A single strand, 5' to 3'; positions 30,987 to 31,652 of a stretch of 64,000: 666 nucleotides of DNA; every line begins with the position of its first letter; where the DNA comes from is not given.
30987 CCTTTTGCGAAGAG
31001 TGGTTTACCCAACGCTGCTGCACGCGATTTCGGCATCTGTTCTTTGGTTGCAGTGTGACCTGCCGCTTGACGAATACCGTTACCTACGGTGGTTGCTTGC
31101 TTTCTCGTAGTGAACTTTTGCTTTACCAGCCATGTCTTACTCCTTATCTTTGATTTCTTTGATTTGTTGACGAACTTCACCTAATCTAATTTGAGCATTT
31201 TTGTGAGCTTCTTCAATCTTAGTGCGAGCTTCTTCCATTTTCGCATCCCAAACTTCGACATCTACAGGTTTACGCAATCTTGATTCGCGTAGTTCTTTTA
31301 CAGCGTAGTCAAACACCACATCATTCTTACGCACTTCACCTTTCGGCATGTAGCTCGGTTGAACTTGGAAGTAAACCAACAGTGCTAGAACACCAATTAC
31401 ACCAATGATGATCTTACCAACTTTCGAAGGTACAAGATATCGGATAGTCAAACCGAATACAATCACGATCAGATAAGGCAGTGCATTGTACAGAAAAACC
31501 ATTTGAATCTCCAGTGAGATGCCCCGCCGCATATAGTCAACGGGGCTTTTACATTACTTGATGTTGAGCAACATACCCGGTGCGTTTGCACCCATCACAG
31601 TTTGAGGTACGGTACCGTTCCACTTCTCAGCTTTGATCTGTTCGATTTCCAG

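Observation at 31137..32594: Promoter–tRNA–SPFH lipoprotein–membrane partner operon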

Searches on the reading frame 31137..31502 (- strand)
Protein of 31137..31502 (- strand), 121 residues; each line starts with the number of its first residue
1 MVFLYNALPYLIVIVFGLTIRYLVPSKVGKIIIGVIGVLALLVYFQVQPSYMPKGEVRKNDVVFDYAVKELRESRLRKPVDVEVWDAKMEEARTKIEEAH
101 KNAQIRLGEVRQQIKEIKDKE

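Call 5: search_protein_families(library=pfam, proteins=[window:31137-31502:-], max_evalue=1)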
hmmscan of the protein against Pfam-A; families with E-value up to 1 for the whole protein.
window:31137-31502:- (121 aa): 1 family
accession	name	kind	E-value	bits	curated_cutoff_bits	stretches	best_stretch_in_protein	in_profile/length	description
PF19553.4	DUF6076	-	0.15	12.2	23.5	1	64-115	106-157/168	Family of unknown function (DUF6076)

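Call 10: search_protein_families(library=phrogs, proteins=[window:31137-31502:-], max_evalue=0.01)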
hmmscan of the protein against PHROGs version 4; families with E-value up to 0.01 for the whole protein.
window:31137-31502:- (121 aa): 0 families

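Call 19: search_protein_families(library=padloc, proteins=[window:31137-31502:-], max_evalue=0.1)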
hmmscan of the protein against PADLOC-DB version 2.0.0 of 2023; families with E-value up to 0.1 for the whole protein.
window:31137-31502:- (121 aa): 0 families
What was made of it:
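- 31137..31502 (-): 121-aa partner: two transmembrane helices, extended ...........RKP linker, long charged C-terminal helix. An unnamed family. No significant Pfam hit and no PHROG or PADLOC hit (calls 5, 10, 19).
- On Known anti-phage defence proteins (PADLOC): Nothing for the partner (call 19).
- There is no PADLOC match (call 19).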

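Call 20: search_protein_families(library=ncbifam, proteins=[window:31137-31502:-], max_evalue=0.1)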
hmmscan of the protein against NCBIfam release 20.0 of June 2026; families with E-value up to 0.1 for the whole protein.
window:31137-31502:- (121 aa): 2 families
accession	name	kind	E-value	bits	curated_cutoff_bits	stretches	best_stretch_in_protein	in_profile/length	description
NF009688.0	PRK13209.1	subfamily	0.0016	17.5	317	1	59-113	229-283/286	L-ribulose-5-phosphate 3-epimerase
NF009689.0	PRK13210.1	subfamily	0.04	13.1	200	1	61-104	233-276/286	L-ribulose-5-phosphate 3-epimerase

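Call 46: find_homologous_proteins(query=window:31137-31502:-, max_evalue=0.001)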
Query window:31137-31502:- (121 aa): 5 proteins with E <= 0.001 among 46 candidates.
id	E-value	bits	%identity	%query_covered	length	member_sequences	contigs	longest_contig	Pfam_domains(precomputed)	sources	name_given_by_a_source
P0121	6.5e-44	166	70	98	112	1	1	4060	-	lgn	-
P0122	1.7e-37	146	60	98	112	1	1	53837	-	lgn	-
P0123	5.2e-35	138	100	58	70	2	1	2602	-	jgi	jgi:L-ribulose-5-phosphate 3-epimerase UlaE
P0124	1.6e-19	88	49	87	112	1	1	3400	-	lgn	-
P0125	1.0e-17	82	69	48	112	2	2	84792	-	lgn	-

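Call 62: search_protein_representatives(alignment_id=A2)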
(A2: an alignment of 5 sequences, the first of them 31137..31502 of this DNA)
Query: 5 sequences, 112 profile positions. Proteins with E-value up to 0.001 (for the whole library): 138; up to 1e-10: 26; up to 1e-30: 3. The best 138 are listed.
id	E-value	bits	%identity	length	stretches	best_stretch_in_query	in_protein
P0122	4.7e-53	194.4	-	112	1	1-112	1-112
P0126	3.8e-35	136.7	-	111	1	1-106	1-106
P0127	4.6e-34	133.2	-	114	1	1-111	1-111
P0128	4.7e-27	110.6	-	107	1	1-104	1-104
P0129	9.4e-24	100.0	-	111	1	1-106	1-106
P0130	7.2e-23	97.1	-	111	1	1-112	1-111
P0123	2.5e-16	76.1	-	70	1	52-112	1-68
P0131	2.3e-14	69.8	-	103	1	1-104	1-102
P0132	4.3e-14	68.9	-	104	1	1-103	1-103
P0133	7.2e-14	68.2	-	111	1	1-112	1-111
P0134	8.7e-14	67.9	-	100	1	1-102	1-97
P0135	1.3e-13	67.3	-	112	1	1-97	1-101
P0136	3.9e-13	65.8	-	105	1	2-95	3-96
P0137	6.1e-13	65.2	-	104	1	1-103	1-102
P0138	6.1e-13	65.2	-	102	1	1-94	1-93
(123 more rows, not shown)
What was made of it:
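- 31137..31502 (-): 138 representative clusters (call 62).
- Tried and rejected: The family is too short and divergent for pairwise search; the profile search was needed (call 62).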

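Call 66: search_solved_structures(query=A4, max_evalue=10)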
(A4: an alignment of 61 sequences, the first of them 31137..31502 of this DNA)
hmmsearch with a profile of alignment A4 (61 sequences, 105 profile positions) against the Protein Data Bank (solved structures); distinct sequences matched with E-value up to 10: 1.
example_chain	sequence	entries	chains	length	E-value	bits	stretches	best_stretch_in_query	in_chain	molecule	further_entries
9qtq_J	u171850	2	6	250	7.6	10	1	30-68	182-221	Tetrahydromethanopterin S-methyltransferase subunit D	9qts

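Call 70: predict_structure(alignment_id=A4)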
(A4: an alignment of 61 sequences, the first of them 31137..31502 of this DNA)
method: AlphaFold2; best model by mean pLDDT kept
length: 121 residues; sequences in the alignment: 61
mean_pLDDT: 90.8   pTM: 0.46
mean pLDDT of the five models: 90.8, 90.2, 89.9, 89.8, 89.8
residues with pLDDT >= 90: 86; 70-90: 25; 50-70: 10; < 50: 0
segments of 3 or more residues with pLDDT < 50: none
pLDDT, mean of each block of 10 residues (from residue 1): 90 98 98 98 89 72 69 85 97 98 97 98 90
secondary structure, 60 per line:
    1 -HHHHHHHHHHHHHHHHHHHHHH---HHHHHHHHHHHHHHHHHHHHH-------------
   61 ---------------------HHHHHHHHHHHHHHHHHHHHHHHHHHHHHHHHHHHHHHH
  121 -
elements in order: H2-23 H27-47 H82-120
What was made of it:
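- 31137..31502 (-): AF2 mean pLDDT 90.8 with helices 2-23, 27-47 and 82-120 (call 70).
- On SPFH-NfeD operon: The AF2 model is all-helical apart from an extended linker (call 70).
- Closest known: SPFH-NfeD operons. Different: The partner has no NfeD OB-fold or protease domain (calls 5, 70).
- Partner structure: hairpin, linker and helix at pLDDT 90.8 (call 70).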

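Call 74: fold_search(model_id=the predicted structure, library=pdb)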
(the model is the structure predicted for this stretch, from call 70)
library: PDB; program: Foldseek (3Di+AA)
matches with E <= 10: 6; with E <= 0.001: 0
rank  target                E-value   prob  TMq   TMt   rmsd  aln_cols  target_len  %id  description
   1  7uio_Aj               3.3e+00  0.08  0.26  0.22  21.4       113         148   16  Mediator-PIC Early (Composite Model) (released 2023-03-01)
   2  7ui9_j                7.9e+00  0.04  0.26  0.22  21.3       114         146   13  Core Mediator-PICearly (Copy A) (released 2023-02-15)
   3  4goe_B                9.1e+00  0.15  0.26  0.59   2.6        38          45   16  Crystal structure of the SGTA homodimerization domain with a covalent modification of a single C38 (released 2012-11-21)
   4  8bf9_h                9.1e+00  0.04  0.27  0.28  13.6        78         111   15  Molecular view of ER membrane remodeling by the Sec61/TRAP translocon. (released 2023-11-01)
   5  9y94_C                9.7e+00  0.13  0.26  0.10   2.7        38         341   18  Homomeric Glycine Receptor alpha2 with PTX in an Open State (released 2026-03-18)
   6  9cxb_C                9.7e+00  0.11  0.30  0.12   3.1        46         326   17  Native human GABAA receptor of beta2-alpha1-beta1-alpha2-gamma2 assembly (released 2025-01-22)
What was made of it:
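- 31137..31502 (-): No PDB relative by fold or sequence (calls 66, 74).
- On SPFH-NfeD operon: No PDB hit by profile or fold (calls 66, 74).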

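Call 81: search_dna_similar(query=window:31137-31502:-, collection=phages, mode=protein, max_evalue=0.01, max_rows=60)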
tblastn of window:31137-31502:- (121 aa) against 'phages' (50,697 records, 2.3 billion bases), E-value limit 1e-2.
Records with a match: 1; places in all: 1; records where one place covers at least 80% of the query: 0.
Best place of each record, by identity: <60% 1.
By first word of the organism name: Variovorax 1.
By host as written in the record: Variovorax sp. SCN45 1.
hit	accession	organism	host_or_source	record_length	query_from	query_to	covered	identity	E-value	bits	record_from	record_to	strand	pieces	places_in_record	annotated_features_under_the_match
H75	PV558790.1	Variovorax phage V45v66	Variovorax sp. SCN45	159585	1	81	67%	36.6%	2e-4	45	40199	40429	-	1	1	record has no annotation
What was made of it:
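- Tried and rejected: tblastn with the partner against phages found one record only (call 81).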
